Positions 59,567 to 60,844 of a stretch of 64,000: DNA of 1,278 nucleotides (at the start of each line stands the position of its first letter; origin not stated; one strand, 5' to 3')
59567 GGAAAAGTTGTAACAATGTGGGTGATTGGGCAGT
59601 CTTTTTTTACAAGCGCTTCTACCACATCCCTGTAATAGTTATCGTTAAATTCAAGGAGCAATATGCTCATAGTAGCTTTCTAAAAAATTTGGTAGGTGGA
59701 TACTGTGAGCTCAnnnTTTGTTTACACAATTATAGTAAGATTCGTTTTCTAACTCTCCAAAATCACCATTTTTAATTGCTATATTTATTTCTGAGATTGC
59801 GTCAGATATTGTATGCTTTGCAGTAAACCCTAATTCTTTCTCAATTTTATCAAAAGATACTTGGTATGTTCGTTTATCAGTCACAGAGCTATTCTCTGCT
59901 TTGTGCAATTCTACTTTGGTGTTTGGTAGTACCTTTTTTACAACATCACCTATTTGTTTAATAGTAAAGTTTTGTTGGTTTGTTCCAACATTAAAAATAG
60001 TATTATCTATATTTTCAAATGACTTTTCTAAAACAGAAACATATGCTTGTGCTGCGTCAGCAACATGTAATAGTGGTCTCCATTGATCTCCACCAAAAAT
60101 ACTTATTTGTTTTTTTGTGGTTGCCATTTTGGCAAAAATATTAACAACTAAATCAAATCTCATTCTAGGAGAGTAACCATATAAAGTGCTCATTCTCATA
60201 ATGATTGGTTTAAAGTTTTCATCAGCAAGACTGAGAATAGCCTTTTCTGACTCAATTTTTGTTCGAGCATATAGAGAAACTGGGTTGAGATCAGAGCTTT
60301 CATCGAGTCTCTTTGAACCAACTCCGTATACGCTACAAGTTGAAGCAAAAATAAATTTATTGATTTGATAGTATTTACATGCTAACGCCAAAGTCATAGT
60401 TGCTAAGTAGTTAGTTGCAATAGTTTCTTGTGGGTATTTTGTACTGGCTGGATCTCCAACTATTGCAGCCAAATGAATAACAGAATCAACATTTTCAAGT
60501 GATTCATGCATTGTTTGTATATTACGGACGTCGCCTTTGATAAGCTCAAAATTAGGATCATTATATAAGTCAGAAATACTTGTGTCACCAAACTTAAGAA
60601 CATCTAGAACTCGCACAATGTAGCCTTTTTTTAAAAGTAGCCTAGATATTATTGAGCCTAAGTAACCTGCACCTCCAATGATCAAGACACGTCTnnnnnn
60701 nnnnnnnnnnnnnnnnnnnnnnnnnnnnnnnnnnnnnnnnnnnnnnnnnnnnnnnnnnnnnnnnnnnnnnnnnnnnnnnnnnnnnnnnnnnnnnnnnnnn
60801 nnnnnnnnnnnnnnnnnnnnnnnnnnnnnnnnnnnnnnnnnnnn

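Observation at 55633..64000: Acetamidino (N-acetimidoyl) nonulosonic- or hexuronic-sugar module built around HisH/HisF paralogs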

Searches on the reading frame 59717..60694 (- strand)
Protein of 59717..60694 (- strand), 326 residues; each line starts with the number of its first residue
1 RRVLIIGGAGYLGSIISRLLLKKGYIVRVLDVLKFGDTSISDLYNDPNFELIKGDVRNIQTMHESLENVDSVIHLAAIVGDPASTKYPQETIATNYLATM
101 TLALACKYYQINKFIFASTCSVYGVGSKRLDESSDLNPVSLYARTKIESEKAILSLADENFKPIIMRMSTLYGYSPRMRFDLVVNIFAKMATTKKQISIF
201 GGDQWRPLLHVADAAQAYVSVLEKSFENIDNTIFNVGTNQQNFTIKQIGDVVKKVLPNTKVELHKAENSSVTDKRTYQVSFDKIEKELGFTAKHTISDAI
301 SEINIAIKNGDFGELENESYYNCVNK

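Call 72: search_solved_structures(query=window:59717-60694:-, max_evalue=1e-25, show_alignments=2)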
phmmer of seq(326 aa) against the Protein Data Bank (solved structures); distinct sequences matched with E-value up to 1e-25: 6.
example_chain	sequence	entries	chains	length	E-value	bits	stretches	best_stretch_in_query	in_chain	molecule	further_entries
6vo6_A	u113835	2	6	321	1.2e-45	159.5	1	1-308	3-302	Putative sugar-nucleotide epimerase/dehydratease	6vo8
6wjb_A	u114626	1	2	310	5.5e-31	111.3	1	2-237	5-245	NAD-dependent epimerase/dehydratase family protein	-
8rdg_A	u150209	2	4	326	1.6e-30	109.8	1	2-255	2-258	SDR family NAD(P)-dependent oxidoreductase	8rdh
6wj9_A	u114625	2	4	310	2.7e-30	109.1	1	2-237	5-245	NAD-dependent epimerase/dehydratase family protein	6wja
8rdi_A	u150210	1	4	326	5.7e-30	108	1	2-255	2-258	SDR family NAD(P)-dependent oxidoreductase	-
7k3p_A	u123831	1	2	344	3.4e-26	95.6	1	2-263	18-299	UDP-glucose 4-epimerase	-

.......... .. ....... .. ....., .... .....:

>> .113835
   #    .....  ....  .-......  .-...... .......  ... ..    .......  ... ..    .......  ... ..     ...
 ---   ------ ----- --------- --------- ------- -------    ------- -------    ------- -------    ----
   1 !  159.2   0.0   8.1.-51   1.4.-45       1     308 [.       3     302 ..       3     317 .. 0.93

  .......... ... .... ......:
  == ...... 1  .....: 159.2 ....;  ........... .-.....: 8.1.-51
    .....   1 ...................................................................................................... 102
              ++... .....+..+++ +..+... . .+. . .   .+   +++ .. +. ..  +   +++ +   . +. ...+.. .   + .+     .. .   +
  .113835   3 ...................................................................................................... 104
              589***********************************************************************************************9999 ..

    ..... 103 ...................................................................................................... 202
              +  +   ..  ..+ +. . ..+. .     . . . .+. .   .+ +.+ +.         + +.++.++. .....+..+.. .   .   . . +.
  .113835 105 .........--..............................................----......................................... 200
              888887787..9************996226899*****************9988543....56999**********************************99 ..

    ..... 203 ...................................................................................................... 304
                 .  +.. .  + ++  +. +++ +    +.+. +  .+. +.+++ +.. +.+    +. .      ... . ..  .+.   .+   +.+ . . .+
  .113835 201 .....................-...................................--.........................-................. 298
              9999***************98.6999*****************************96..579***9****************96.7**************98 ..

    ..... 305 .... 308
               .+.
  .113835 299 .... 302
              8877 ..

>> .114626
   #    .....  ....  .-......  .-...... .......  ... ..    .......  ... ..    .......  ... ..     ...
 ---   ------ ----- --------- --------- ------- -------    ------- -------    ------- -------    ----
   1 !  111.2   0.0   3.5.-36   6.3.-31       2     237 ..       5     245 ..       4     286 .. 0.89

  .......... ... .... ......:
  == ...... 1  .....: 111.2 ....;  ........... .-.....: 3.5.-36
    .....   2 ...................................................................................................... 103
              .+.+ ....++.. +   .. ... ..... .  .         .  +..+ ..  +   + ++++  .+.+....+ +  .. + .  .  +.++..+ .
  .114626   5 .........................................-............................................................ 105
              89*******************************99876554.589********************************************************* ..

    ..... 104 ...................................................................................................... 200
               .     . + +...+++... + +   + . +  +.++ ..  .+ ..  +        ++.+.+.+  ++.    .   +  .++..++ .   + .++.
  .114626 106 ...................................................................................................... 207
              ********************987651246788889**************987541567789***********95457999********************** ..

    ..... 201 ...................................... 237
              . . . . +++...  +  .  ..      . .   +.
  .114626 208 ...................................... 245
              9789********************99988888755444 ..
